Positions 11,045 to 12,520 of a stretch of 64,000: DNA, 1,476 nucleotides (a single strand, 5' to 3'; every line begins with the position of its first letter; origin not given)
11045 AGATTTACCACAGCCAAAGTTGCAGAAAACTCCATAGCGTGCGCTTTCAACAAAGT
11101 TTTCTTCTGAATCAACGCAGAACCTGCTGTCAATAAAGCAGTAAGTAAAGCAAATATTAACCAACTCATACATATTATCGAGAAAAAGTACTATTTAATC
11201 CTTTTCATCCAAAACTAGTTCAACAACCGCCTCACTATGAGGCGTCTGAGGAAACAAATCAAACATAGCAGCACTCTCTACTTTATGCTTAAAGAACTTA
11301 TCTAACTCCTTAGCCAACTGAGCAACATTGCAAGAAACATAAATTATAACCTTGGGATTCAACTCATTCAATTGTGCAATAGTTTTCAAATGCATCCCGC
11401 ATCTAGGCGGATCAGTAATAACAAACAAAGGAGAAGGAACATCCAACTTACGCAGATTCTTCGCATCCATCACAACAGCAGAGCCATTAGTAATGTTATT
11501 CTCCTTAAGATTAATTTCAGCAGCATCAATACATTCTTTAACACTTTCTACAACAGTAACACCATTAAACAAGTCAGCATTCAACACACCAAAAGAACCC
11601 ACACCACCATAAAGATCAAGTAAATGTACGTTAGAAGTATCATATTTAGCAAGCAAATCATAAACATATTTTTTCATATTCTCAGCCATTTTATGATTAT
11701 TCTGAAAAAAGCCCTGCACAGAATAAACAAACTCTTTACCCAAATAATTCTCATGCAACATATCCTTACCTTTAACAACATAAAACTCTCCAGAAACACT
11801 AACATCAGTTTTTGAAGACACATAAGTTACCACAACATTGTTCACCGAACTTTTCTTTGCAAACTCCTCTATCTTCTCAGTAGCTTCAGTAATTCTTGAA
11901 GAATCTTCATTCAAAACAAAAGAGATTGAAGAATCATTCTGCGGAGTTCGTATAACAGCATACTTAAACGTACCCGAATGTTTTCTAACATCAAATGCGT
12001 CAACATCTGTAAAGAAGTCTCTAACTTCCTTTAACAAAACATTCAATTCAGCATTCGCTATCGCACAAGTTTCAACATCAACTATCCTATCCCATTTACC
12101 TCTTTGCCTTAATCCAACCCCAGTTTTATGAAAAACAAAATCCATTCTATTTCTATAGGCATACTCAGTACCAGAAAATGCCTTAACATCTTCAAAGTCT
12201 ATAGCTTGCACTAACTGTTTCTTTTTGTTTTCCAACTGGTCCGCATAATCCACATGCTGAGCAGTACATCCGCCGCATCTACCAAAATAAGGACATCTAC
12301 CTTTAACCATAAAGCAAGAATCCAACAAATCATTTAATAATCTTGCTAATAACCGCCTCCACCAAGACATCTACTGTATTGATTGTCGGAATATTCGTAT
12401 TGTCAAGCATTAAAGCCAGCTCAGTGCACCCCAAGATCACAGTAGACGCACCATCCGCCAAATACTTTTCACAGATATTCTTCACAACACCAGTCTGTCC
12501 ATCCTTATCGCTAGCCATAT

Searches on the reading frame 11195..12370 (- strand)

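Call 72: search_protein_families(library=pfam, proteins=[window:11195-12370:-], max_evalue=0.001)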
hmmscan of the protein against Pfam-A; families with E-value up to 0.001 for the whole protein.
window:11195-12370:- (391 aa): 2 families
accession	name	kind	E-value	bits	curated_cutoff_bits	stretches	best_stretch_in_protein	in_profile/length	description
PF05958.17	tRNA_U5-meth_tr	-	9.5e-28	97.7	23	1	42-384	2-353/357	tRNA (Uracil-5-)-methyltransferase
PF03602.21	Cons_hypoth95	-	7.8e-06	26.1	24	1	229-364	25-170/182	Conserved hypothetical protein 95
